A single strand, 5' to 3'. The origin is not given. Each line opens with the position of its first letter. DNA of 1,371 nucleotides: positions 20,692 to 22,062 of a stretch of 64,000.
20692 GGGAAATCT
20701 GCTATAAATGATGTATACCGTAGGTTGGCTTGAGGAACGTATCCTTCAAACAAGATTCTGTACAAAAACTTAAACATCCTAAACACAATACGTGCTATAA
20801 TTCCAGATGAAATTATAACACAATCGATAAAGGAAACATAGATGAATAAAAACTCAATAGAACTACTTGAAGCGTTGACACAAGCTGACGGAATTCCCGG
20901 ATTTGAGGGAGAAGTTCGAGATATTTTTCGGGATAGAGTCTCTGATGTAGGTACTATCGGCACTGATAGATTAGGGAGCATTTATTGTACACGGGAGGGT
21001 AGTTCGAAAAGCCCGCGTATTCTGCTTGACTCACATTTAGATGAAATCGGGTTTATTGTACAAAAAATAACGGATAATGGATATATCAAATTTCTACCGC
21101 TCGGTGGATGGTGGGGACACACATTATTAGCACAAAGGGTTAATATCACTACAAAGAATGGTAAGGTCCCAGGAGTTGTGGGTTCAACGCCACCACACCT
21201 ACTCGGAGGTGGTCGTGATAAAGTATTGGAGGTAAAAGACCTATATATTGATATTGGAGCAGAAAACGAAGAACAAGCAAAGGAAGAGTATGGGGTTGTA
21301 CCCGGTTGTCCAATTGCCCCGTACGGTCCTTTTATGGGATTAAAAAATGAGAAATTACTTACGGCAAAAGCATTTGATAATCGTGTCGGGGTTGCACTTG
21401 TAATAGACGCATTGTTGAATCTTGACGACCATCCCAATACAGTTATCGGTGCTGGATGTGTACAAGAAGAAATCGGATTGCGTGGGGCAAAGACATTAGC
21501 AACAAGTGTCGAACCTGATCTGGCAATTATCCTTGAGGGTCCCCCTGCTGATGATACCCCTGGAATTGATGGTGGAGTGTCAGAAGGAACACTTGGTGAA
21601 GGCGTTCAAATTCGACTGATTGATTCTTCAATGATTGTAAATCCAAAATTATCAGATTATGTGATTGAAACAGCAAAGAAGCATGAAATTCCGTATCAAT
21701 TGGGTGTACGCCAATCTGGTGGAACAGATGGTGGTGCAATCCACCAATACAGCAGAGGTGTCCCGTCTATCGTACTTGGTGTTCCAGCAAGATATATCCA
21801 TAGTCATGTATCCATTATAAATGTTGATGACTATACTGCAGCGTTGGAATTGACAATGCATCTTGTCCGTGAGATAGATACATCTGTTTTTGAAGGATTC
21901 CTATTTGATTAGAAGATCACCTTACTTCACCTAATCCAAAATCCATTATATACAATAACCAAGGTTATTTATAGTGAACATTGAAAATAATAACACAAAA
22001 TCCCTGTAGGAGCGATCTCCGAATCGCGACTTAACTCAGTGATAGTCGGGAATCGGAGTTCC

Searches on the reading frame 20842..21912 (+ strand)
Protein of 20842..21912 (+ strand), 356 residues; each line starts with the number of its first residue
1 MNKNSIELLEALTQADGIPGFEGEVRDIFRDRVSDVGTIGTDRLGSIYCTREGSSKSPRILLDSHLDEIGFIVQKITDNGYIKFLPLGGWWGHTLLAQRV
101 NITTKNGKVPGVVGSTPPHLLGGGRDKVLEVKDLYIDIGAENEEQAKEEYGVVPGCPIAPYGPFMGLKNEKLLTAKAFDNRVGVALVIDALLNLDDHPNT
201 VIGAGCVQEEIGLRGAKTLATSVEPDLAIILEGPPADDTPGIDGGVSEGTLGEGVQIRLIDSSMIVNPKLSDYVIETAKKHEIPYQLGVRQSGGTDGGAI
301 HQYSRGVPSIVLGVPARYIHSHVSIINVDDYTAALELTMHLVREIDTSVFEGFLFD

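Call 26: find_encoding_contigs(protein=window:20842-21912:+, flank=10000, max_places=10)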
Protein window:20842-21912:+ (356 aa): 1 contig read that carries it; 1 place shown.
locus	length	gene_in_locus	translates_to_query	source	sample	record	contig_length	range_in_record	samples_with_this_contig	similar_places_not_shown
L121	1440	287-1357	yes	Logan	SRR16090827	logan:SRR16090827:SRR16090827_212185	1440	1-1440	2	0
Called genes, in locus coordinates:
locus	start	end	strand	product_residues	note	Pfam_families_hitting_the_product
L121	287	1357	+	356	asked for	PF27529:AMPT (weak), PF05343:Peptidase_M42, PF01546:Peptidase_M20 (weak)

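Call 42: find_homologous_proteins(query=window:20842-21912:+, max_evalue=1e-60)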
Query window:20842-21912:+ (356 aa): 5376 proteins with E <= 1e-60 among 8000 candidates; the best 120 are listed.
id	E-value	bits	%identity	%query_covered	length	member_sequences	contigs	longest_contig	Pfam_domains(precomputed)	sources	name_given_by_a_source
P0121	8.2e-231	783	97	100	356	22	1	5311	PF01546.34,PF27529.1,PF05343.20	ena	-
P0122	3.7e-197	673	82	100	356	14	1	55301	PF01546.34,PF27529.1,PF05343.20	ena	-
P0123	1.4e-196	671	82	100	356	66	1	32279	PF01546.34,PF27529.1,PF05343.20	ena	-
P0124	1.4e-196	671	81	100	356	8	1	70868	PF01546.34,PF27529.1,PF05343.20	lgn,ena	-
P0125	7.8e-196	668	81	100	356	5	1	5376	PF01546.34,PF27529.1,PF05343.20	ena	-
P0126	2.6e-195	667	81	100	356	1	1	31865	PF01546.34,PF27529.1,PF05343.20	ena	-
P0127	5.1e-195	666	81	100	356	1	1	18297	PF01546.34,PF27529.1,PF05343.20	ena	-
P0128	5.2e-195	666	81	100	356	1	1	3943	PF01546.34,PF27529.1,PF05343.20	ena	-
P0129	8.7e-195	665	81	100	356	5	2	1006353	PF01546.34,PF27529.1,PF05343.20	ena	-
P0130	2.8e-194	663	81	100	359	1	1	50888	PF01546.34,PF27529.1,PF05343.20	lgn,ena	-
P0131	3.6e-194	663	80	100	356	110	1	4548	PF01546.34,PF27529.1,PF05343.20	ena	-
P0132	4.6e-194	662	81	100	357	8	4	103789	PF01546.34,PF27529.1,PF05343.20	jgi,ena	jgi:endoglucanase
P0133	1.5e-193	661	80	100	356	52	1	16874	PF01546.34,PF27529.1,PF05343.20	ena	-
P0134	2.9e-192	657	81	100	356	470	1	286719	PF01546.34,PF27529.1,PF05343.20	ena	-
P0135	4.2e-192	656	79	100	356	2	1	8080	PF01546.34,PF27529.1,PF05343.20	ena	-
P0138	1.6e-191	654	80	100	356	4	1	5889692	PF01546.34,PF27529.1,PF05343.20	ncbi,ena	-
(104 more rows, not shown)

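Call 43: find_encoding_contigs(protein=P0121, flank=10000, max_places=4)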
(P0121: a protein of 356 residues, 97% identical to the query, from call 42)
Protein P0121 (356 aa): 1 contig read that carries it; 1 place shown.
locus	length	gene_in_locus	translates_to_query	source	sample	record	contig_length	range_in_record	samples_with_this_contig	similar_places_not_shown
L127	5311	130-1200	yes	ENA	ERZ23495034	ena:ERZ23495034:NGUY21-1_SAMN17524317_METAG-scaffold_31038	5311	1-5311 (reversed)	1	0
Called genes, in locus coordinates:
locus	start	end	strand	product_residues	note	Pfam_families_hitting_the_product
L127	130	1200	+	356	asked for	PF27529:AMPT (weak), PF05343:Peptidase_M42, PF01546:Peptidase_M20 (weak)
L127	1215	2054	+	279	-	-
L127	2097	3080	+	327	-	PF00248:Aldo_ket_red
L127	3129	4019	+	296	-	PF05721:PhyH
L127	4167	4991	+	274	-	PF05721:PhyH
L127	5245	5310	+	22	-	?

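Call 44: find_encoding_contigs(protein=P0122, flank=10000, max_places=3)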
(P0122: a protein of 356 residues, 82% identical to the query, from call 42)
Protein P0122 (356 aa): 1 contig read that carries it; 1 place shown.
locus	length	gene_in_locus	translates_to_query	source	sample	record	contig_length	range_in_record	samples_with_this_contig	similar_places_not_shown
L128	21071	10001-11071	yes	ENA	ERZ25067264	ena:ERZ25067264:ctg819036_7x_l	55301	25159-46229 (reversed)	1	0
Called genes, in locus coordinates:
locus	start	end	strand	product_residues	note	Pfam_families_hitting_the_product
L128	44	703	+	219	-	PF01609:DDE_Tnp_1 (weak), PF13612:DDE_Tnp_1_3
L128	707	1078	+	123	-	PF01609:DDE_Tnp_1, PF13612:DDE_Tnp_1_3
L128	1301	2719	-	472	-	PF00884:Sulfatase, PF01663:Phosphodiest, PF16347:SGSH_C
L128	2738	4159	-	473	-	PF00884:Sulfatase, PF01663:Phosphodiest (faint), PF02995:DUF229 (faint), PF16347:SGSH_C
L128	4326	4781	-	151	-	-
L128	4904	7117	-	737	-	-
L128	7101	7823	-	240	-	PF08867:FRG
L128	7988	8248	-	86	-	-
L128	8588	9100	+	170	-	PF01710:HTH_Tnp_IS630, PF13384:HTH_23 (weak), PF13518:HTH_28 (faint)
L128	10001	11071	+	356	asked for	PF27529:AMPT (weak), PF05343:Peptidase_M42, PF01546:Peptidase_M20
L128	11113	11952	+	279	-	-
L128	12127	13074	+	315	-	PF13613:HTH_Tnp_4, PF01609:DDE_Tnp_1, PF13359:DDE_Tnp_4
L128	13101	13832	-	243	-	PF12762:DDE_Tnp_IS1595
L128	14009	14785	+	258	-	PF05721:PhyH (weak)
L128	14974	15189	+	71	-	PF04255:DUF433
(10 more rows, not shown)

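Call 45: find_encoding_contigs(protein=P0138, flank=10000, max_places=3)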
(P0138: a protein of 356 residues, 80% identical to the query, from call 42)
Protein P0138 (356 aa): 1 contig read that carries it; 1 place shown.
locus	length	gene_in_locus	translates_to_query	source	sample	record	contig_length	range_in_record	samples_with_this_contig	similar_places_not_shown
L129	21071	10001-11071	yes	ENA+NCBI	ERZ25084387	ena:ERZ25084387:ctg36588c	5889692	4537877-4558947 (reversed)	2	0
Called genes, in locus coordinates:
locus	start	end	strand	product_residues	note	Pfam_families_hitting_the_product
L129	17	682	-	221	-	PF03328:HpcH_HpaI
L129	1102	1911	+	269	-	-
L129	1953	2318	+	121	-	-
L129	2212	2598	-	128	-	PF00158:Sigma54_activat, PF14532:Sigma54_activ_2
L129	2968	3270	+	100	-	-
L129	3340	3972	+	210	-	-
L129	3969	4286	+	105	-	-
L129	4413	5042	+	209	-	PF00930:DPPIV_N (faint), PF07676:PD40 (faint), PF26549:Tricorn_N (faint), PF26550:Tricorn_2nd (weak)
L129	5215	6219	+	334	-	PF23381:Beta-prop_IFT122_1st (weak), PF25174:Beta-prop_THOC3, PF26550:Tricorn_2nd, PF26549:Tricorn_N, PF07676:PD40, PF26549:Tricorn_N, PF26550:Tricorn_2nd, PF26549:Tricorn_N, +7 more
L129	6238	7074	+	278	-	PF05721:PhyH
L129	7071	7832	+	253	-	PF00106:adh_short, PF08659:KR, PF13561:adh_short_C2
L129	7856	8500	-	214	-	PF11376:DUF3179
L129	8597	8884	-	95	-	PF11376:DUF3179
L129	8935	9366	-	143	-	PF01844:HNH, PF14279:HNH_5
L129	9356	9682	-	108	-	-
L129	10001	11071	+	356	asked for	PF27529:AMPT (weak), PF05343:Peptidase_M42, PF01546:Peptidase_M20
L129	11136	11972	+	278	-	-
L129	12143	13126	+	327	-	PF00248:Aldo_ket_red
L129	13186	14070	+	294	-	PF05721:PhyH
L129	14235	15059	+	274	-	PF05721:PhyH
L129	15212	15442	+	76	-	-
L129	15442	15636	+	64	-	PF04255:DUF433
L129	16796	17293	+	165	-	-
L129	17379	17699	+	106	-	-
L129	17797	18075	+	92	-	-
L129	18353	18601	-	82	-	-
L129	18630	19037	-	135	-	PF02823:ATP-synt_DE_N, PF00401:ATP-synt_DE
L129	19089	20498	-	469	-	PF02874:ATP-synt_ab_N, PF00006:ATP-synt_ab, PF22919:ATP-synt_VA_C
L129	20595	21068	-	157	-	PF09350:DJC28_CD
